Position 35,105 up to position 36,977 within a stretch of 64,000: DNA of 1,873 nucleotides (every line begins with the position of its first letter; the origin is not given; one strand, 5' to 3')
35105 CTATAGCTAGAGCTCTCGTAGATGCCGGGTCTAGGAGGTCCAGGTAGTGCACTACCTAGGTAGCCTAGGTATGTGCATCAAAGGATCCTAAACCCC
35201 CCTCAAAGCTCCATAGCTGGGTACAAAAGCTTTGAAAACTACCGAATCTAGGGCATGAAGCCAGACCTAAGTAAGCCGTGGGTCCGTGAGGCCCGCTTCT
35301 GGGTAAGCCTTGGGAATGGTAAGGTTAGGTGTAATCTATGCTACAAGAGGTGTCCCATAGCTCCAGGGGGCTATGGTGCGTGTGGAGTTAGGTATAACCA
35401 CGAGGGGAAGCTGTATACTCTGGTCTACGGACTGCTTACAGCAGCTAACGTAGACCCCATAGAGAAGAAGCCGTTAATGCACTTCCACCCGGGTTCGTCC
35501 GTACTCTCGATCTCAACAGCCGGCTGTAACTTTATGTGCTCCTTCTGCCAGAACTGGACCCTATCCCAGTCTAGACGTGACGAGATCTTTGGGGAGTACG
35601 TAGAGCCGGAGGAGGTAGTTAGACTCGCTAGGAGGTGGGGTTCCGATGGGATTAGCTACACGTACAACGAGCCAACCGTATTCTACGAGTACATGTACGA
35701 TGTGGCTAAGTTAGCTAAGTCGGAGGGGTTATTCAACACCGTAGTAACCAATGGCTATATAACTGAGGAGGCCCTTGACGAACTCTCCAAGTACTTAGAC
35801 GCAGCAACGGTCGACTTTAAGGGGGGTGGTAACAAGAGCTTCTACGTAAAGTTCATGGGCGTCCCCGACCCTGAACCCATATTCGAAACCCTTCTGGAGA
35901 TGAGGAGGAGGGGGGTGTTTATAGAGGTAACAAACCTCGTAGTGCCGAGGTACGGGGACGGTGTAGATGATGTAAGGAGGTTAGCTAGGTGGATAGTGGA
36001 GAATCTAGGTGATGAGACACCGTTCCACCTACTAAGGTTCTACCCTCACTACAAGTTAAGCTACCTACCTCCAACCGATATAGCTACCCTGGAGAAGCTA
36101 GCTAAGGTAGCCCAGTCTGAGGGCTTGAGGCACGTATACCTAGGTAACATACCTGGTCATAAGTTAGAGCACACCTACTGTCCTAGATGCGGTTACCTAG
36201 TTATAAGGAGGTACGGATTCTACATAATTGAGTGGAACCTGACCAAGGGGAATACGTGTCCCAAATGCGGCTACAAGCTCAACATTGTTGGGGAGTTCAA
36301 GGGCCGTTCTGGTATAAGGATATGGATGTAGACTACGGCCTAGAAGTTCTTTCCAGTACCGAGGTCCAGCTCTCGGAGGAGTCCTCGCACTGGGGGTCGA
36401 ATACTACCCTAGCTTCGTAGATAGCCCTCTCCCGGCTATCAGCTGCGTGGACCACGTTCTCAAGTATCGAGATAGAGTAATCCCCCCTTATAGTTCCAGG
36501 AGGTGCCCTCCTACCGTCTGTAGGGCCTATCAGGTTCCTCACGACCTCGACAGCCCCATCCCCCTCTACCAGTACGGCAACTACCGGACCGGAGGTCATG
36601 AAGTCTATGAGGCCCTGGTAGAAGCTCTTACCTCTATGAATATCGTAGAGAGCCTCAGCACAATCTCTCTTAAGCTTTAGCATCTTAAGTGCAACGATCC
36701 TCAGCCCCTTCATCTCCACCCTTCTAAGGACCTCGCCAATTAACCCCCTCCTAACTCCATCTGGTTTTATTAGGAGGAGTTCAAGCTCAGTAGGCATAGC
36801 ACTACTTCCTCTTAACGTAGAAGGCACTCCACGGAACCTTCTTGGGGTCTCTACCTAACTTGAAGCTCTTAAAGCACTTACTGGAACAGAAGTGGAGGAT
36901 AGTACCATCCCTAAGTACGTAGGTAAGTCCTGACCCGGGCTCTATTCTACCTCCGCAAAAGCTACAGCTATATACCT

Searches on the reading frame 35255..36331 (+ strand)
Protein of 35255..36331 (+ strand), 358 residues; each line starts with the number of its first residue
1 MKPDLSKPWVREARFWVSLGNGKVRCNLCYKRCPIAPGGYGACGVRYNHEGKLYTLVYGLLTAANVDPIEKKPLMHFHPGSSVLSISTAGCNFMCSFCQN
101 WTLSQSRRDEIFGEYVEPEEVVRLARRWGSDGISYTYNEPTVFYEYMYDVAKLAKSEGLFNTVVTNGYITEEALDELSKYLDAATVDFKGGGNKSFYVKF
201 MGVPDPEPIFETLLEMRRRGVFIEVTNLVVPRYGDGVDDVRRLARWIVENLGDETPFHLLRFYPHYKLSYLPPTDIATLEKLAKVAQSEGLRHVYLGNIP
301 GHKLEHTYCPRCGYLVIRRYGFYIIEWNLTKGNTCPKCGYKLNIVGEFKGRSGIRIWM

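Call 33: search_protein_families(library=pfam, proteins=[window:35255-36331:+], max_evalue=0.001)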
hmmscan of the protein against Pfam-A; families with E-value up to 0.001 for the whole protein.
window:35255-36331:+ (358 aa): 2 families
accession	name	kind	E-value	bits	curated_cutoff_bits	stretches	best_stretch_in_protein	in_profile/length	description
PF04055.27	Radical_SAM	-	2.2e-23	83.7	29.5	1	86-247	2-166/166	Radical SAM superfamily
PF13353.11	Fer4_12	-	0.00017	22.4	22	1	85-182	9-110/137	4Fe-4S single cluster domain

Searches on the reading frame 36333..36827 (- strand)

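Call 33: search_protein_families(library=pfam, proteins=[window:36333-36827:-], max_evalue=0.001)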
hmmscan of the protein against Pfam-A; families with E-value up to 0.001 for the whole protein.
window:36333-36827:- (164 aa): 1 family
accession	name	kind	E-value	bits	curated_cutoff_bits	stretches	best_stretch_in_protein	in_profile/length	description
PF00334.24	NDK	-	1.1e-46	158.5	27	1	17-145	4-132/135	Nucleoside diphosphate kinase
